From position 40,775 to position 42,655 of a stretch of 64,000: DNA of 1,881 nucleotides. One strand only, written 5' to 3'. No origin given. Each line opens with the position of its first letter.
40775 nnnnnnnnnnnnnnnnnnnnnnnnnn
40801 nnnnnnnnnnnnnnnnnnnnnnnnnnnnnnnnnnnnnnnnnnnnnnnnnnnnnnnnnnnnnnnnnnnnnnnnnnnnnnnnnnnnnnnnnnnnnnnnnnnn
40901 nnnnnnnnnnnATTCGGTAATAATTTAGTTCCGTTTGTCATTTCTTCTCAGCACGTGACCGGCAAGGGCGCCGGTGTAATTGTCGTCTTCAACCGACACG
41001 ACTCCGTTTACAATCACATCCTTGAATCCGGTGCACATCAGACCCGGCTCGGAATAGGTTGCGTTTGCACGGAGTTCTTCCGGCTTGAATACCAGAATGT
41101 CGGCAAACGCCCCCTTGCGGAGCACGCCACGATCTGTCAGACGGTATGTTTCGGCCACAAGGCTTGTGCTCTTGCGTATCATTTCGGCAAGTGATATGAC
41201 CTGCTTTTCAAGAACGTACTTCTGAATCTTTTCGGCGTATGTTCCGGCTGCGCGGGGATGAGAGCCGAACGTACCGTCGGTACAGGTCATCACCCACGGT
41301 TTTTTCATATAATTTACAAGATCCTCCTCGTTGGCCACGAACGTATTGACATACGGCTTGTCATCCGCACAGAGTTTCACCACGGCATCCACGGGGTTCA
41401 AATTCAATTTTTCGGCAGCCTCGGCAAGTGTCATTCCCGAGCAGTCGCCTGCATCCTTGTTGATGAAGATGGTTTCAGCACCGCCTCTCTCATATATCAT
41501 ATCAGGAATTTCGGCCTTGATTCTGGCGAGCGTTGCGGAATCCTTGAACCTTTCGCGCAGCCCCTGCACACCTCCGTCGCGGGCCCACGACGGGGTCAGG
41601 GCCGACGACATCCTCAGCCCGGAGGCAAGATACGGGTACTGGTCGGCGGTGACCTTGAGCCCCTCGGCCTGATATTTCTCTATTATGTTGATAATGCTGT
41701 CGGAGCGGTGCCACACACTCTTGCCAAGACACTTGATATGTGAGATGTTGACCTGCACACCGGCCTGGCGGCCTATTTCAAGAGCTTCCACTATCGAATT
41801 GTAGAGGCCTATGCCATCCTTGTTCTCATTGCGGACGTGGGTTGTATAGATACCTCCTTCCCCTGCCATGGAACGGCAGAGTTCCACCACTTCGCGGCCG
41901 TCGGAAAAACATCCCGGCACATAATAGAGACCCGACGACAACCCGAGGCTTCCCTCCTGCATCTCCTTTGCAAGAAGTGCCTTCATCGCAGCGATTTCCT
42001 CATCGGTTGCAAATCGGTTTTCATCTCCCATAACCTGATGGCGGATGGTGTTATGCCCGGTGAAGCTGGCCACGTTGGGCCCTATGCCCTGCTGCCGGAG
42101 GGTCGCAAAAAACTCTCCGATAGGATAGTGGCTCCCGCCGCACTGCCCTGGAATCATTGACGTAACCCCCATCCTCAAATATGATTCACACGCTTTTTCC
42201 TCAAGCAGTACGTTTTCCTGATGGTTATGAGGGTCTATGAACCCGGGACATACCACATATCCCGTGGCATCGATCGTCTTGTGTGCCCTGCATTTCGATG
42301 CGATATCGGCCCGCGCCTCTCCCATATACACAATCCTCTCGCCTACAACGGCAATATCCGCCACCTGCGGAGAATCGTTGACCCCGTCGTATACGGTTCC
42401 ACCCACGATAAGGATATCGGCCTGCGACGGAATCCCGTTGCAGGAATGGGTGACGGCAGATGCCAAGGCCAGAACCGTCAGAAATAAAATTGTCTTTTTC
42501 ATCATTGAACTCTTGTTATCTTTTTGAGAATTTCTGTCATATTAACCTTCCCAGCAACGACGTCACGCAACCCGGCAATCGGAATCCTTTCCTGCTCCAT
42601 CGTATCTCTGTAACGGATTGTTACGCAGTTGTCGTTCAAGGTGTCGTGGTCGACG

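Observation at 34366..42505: Candidate undescribed extracytoplasmic system: five adjacent exported hydrolases aimed at D-/gamma-linked amide bonds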

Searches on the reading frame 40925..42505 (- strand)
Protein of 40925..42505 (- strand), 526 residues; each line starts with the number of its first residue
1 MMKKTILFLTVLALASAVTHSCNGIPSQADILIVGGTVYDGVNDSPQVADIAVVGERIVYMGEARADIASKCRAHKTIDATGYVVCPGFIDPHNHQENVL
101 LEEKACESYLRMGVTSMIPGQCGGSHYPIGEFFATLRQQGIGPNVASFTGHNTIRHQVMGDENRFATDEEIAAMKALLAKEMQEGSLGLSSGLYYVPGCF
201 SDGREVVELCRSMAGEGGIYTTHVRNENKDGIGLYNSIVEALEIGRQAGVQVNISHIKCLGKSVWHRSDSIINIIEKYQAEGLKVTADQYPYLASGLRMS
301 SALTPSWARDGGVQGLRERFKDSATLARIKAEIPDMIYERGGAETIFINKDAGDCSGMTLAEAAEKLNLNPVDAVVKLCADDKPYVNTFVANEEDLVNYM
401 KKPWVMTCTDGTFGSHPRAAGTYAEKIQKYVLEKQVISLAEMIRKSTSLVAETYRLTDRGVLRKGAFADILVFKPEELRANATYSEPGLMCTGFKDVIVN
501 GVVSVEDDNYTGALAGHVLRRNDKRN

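Call 3: search_protein_families(library=pfam, proteins=[window:40925-42505:-], max_evalue=0.01)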
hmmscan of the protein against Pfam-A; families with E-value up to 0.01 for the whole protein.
window:40925-42505:- (526 aa): 2 families
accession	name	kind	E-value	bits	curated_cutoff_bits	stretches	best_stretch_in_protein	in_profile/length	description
PF07969.17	Amidohydro_3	-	1.1e-15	58.5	29.7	2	405-503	368-470/472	Amidohydrolase family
PF01979.26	Amidohydro_1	-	1.7e-10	41.1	25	1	359-484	205-328/345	Amidohydrolase family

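Call 4: search_protein_families(library=ncbifam, proteins=[window:40925-42505:-], max_evalue=0.01)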
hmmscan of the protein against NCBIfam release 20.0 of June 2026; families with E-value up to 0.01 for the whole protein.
window:40925-42505:- (526 aa): 49 families (the best 25 are shown)
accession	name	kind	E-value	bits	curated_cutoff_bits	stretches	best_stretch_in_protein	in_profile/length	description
NF006560.0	PRK09061.1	subfamily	1.1e-54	185.7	340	1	16-522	13-514/517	amidohydrolase family protein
NF006689.0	PRK09237.1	equivalog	5e-14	51.6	371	1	28-122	2-94/383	amidohydrolase/deacetylase family metallohydrolase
NF006839.0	PRK09357.1-4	equivalog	3.6e-11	42.3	576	1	31-96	2-62/422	dihydroorotase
NF005791.0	PRK07627.1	equivalog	3.9e-11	42.6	442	1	31-105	3-73/425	dihydroorotase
TIGR02033.1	D-hydantoinase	equivalog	1.1e-10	41.1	393.25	1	31-109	1-73/454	dihydropyrimidinase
NF009060.0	PRK12394.1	equivalog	1.9e-10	40.1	442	1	29-121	3-92/381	metallo-dependent hydrolase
TIGR03121.1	one_C_dehyd_A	equivalog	6.5e-09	34.5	392.75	2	31-95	2-61/556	formylmethanofuran dehydrogenase subunit A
NF006845.0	PRK09357.2-6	equivalog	7e-09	34.8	728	1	30-105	2-73/428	dihydroorotase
TIGR01178.1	ade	equivalog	7.3e-09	34.6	472.5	1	30-115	1-79/552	adenine deaminase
NF006688.0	PRK09236.1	equivalog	7.6e-09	34.9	535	1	432-477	343-388/444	dihydroorotase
TIGR01975.1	isoAsp_dipep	equivalog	2e-08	33.9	331.25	1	425-501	313-386/389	beta-aspartyl-peptidase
NF006055.0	PRK08203.1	equivalog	1.4e-07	30.5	532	1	46-96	24-71/455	8-oxoguanine deaminase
NF007457.0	PRK10027.1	equivalog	1.4e-07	30.1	768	1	28-118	29-116/588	adenine deaminase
TIGR03583.1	EF_0837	hypoth_equivalog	1.6e-07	30.7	432.15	1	46-135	13-99/365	amidohydrolase/deacetylase family metallohydrolase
NF009941.0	PRK13404.1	subfamily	1.9e-07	30.1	647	1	29-103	4-70/478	dihydropyrimidinase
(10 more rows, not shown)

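Call 6: search_solved_structures(query=window:40925-42505:-, max_evalue=0.001, show_alignments=1)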
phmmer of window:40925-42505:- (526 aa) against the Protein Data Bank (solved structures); distinct sequences matched with E-value up to 0.001: 25.
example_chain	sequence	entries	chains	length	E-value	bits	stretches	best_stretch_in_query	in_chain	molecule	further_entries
1rjp_A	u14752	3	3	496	1.7e-62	214.9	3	130-297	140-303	D-aminoacylase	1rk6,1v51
1m7j_A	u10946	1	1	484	1.9e-62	214.7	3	130-297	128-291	D-aminoacylase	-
1rjq_A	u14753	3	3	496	7e-62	212.8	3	130-297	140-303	D-aminoacylase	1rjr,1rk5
1v4y_A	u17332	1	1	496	4.1e-61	210.3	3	130-297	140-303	D-aminoacylase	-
9g5m_A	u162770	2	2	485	4e-54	187.2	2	30-298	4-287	Amidohydrolase family protein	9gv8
3gip_A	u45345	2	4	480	2.3e-53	184.7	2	28-296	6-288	N-acyl-D-glutamate deacylase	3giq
9kb1_A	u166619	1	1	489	7.8e-52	179.7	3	132-297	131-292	PpOngB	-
9kb3_A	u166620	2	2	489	3.1e-51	177.7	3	132-297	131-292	Carbohydrate de-N-acetylated protein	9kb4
3nqb_A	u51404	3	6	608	2.7e-08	36.1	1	27-126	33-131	Adenine deaminase 2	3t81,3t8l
1ybq_A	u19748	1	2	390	1e-06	30.9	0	46-95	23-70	Isoaspartyl dipeptidase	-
1onw_A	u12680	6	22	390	1e-06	30.9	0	46-95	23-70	Isoaspartyl dipeptidase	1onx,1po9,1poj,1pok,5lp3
2aqo_A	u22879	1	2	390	1e-06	30.8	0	46-95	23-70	Isoaspartyl dipeptidase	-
2aqv_A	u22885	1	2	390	1e-06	30.8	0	46-95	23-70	Isoaspartyl dipeptidase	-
4l9x_A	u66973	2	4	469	3.9e-05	25.6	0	39-96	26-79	Triazine hydrolase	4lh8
3ls9_A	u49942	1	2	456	4.3e-05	25.5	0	41-96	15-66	Triazine hydrolase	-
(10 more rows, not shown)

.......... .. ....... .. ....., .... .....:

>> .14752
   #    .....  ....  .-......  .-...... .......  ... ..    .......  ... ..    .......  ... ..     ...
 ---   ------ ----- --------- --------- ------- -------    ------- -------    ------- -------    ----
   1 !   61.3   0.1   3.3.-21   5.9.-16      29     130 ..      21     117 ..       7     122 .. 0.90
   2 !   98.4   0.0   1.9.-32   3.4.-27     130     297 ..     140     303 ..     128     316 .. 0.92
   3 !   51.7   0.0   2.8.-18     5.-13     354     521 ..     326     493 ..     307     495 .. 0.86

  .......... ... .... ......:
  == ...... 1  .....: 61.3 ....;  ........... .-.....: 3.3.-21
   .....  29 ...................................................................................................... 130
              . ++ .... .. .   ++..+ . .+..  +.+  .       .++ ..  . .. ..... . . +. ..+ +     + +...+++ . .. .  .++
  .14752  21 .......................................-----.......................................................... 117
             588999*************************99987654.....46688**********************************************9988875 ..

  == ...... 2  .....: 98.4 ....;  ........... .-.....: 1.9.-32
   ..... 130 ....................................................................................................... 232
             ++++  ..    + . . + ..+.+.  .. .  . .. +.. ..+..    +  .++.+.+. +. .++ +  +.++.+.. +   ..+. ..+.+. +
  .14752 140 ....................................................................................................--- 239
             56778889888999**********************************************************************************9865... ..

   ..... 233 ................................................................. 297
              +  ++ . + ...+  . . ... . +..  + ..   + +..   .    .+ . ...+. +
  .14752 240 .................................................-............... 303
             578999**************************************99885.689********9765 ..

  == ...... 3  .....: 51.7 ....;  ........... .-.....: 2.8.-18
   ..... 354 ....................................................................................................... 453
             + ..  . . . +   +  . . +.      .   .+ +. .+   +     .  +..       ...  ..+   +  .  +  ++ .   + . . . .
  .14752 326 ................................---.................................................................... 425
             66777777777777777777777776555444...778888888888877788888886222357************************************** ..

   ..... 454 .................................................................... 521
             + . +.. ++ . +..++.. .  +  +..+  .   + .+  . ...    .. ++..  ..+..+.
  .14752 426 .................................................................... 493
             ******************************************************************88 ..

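Call 35: find_related_loci(query=window:40925-42505:-, collection=metagenome_contigs, flank=8000)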
Query window:40925-42505:- (526 aa) in metagenome_contigs; peptide patterns used: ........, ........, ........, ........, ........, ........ (x = any residue, [..] = any of these).
214 stretches matched a pattern; 1 encode a relative of the query (tblastn E <= 1e-3); 1 distinct loci.
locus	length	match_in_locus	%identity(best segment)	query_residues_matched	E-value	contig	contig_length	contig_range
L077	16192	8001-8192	29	48-118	1e-5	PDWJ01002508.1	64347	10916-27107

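Call 36: find_homologous_proteins(query=window:40925-42505:-, max_evalue=1e-30)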
Query window:40925-42505:- (526 aa): 939 proteins with E <= 1e-30 among 8000 candidates; the best 120 are listed.
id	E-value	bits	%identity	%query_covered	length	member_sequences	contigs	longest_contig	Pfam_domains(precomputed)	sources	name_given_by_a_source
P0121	0.0e+0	1195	100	100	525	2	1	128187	PF07969.18,PF01979.27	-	-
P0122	4.8e-278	941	79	97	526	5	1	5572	PF07969.18,PF01979.27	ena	-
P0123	6.7e-278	940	78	100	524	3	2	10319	PF07969.18,PF01979.27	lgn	-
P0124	3.3e-251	852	73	95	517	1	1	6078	PF07969.18,PF01979.27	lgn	-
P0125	2.6e-250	849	70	99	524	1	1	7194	PF07969.18,PF01979.27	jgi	-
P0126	1.3e-247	840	70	96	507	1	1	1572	PF07969.18,PF01979.27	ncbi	-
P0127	5.4e-245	832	67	100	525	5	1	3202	PF07969.18,PF01979.27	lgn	-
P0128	5.0e-244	829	69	98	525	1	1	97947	PF07969.18,PF01979.27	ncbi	-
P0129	1.5e-243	827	68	99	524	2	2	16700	PF07969.18,PF01979.27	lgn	-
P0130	2.6e-229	780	64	99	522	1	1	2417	PF07969.18,PF01979.27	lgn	-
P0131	7.2e-229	779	65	98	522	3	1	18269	PF07969.18,PF01979.27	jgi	-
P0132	2.2e-227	774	65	100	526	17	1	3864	PF07969.18,PF01979.27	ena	-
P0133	2.9e-225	767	64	100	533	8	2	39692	PF07969.18,PF01979.27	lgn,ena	-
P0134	6.9e-225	765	63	99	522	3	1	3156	PF07969.18,PF01979.27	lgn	-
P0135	1.5e-222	758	64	100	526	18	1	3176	PF07969.18,PF01979.27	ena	-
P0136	4.8e-222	756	68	95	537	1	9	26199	PF07969.18,PF01979.27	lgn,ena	-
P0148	3.3e-198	677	59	98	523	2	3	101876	PF07969.18,PF01979.27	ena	-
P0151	1.3e-142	494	47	94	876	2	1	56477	PF07969.18,PF01979.27,PF00144.30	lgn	-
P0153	3.1e-134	466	44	98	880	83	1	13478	PF07969.18,PF01979.27,PF00144.30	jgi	jgi:N-acyl-D-aspartate/D-glutamate deacylase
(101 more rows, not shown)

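Call 37: find_encoding_contigs(protein=P0128, flank=10000, max_places=2)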
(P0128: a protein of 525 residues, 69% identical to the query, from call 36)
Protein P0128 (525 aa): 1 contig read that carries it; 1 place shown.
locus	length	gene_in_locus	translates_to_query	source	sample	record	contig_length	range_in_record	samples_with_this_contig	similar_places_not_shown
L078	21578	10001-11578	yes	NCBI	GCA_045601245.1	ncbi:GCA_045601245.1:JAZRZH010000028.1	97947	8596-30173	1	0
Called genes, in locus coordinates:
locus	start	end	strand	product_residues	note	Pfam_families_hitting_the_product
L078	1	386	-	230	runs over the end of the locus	PF03544:TonB_C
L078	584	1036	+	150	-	PF02130:YbeY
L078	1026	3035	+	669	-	PF01134:GIDA, PF07992:Pyr_redox_2 (faint), PF12831:FAD_oxidored (weak), PF21680:GIDA_C_1st (faint), PF13932:SAM_GIDA_C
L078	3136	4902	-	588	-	PF00501:AMP-binding, PF23562:AMP-binding_C_3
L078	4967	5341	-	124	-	PF01597:GCV_H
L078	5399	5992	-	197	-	PF01330:RuvA_N, PF00633:HHH (faint), PF14520:HHH_5, PF07499:RuvA_C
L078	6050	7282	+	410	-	PF00266:Aminotran_5, PF00155:Aminotran_1_2, PF01212:Beta_elim_lyase (weak), PF01053:Cys_Met_Meta_PP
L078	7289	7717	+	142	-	PF02657:SufE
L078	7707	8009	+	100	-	PF01883:FeS_assembly_P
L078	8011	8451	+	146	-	PF01288:HPPK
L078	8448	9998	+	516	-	PF28494:GlyRS_ins_1, PF00587:tRNA-synt_2b, PF03129:HGTP_anticodon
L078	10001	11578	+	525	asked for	PF01979:Amidohydro_1 (faint), PF07969:Amidohydro_3 (weak)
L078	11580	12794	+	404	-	PF00144:Beta-lactamase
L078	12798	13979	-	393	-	PF00144:Beta-lactamase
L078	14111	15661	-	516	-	PF14322:SusD-like_3 (weak), PF07980:SusD_RagB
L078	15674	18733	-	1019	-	PF13620:CarboxypepD_reg, PF13715:CarbopepD_reg_2, PF07715:Plug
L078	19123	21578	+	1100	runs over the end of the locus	PF13620:CarboxypepD_reg, PF13715:CarbopepD_reg_2, PF07715:Plug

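Call 38: find_encoding_contigs(protein=P0123, flank=10000, max_places=2)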
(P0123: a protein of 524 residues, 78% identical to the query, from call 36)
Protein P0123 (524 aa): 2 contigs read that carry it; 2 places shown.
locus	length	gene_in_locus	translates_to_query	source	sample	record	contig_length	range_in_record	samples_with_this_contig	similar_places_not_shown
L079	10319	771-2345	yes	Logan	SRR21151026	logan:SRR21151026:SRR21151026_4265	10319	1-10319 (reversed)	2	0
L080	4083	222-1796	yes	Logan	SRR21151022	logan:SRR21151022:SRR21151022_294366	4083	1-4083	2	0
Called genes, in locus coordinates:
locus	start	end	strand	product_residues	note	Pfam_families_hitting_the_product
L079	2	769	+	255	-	?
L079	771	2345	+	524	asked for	PF07969:Amidohydro_3 (weak), PF01979:Amidohydro_1 (weak), PF07969:Amidohydro_3 (weak)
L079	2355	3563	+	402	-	PF00144:Beta-lactamase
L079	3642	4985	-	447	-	PF09825:BPL_N (weak)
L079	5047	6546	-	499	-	PF00144:Beta-lactamase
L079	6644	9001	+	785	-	PF09825:BPL_N (faint)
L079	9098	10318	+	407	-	?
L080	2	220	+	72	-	?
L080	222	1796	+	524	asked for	PF07969:Amidohydro_3 (weak), PF01979:Amidohydro_1 (weak), PF07969:Amidohydro_3 (weak)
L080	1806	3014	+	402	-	PF00144:Beta-lactamase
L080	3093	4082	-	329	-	?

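Call 41: find_encoding_contigs(protein=P0148, flank=10000, max_places=1)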
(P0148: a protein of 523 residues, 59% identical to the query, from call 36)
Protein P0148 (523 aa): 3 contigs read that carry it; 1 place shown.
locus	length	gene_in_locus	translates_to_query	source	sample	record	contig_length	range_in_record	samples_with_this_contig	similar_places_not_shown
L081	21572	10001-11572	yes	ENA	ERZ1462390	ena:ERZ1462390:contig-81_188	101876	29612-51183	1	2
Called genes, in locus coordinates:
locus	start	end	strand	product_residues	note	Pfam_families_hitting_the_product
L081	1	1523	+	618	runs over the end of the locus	-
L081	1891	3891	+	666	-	-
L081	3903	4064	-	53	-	-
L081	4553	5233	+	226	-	-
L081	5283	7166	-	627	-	PF00122:E1-E2_ATPase, PF00702:Hydrolase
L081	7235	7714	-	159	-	-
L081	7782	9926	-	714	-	-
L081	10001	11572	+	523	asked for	PF07969:Amidohydro_3 (weak), PF01979:Amidohydro_1 (faint), PF07969:Amidohydro_3 (weak)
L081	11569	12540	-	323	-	PF06347:SH3_4 (faint), PF08239:SH3_3, PF18348:SH3_16 (weak), PF00877:NLPC_P60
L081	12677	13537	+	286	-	-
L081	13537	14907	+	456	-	PF13616:Rotamase_3, PF00639:Rotamase, PF13145:Rotamase_2 (faint), PF00639:Rotamase, PF13616:Rotamase_3 (weak)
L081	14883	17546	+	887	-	PF13100:OstA_2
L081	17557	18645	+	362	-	PF01546:Peptidase_M20, PF07687:M20_dimer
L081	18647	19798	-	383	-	PF01551:Peptidase_M23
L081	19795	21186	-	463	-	PF13174:TPR_6 (faint), PF13181:TPR_8 (faint), PF13428:TPR_14 (faint), PF13429:TPR_15 (faint), PF25062:ARM_TT21_N (faint), PF07719:TPR_2 (faint), PF13432:TPR_16 (faint), PF23914:TPR_CcmH_CycH, +6 more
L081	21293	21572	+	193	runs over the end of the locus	PF07638:Sigma70_ECF, PF04542:Sigma70_r2, PF08281:Sigma70_r4_2, PF04545:Sigma70_r4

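Call 42: find_encoding_contigs(protein=P0133, flank=10000, max_places=1)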
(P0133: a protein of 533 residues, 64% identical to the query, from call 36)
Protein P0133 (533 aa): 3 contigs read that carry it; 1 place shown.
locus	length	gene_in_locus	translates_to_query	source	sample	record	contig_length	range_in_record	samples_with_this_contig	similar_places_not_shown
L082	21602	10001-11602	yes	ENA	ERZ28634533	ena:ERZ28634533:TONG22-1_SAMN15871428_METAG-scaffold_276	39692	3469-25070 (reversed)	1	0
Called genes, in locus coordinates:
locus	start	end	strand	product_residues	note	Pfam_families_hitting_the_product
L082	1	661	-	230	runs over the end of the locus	PF03544:TonB_C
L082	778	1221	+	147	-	PF02130:YbeY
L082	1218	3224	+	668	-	PF01134:GIDA, PF07992:Pyr_redox_2 (faint), PF12831:FAD_oxidored (weak), PF21680:GIDA_C_1st (weak), PF13932:SAM_GIDA_C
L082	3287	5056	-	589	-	PF00501:AMP-binding, PF23562:AMP-binding_C_3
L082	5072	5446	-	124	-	PF01597:GCV_H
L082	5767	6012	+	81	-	-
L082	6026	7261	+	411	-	PF00266:Aminotran_5, PF00155:Aminotran_1_2 (weak), PF01053:Cys_Met_Meta_PP, PF01212:Beta_elim_lyase (weak)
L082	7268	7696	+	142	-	PF02657:SufE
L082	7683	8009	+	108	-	PF01883:FeS_assembly_P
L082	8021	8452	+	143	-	PF01288:HPPK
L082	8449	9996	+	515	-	PF28494:GlyRS_ins_1, PF00587:tRNA-synt_2b, PF03129:HGTP_anticodon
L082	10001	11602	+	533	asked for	PF07969:Amidohydro_3, PF01979:Amidohydro_1 (weak)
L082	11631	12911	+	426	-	PF02275:CBAH (weak), PF03417:AAT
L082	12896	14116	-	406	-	PF00144:Beta-lactamase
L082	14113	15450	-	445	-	PF09825:BPL_N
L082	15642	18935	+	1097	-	PF13620:CarboxypepD_reg, PF13715:CarbopepD_reg_2, PF07715:Plug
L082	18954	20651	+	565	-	PF14322:SusD-like_3, PF07980:SusD_RagB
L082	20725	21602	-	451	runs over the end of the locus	PF09825:BPL_N (weak), PF04151:PPC (weak)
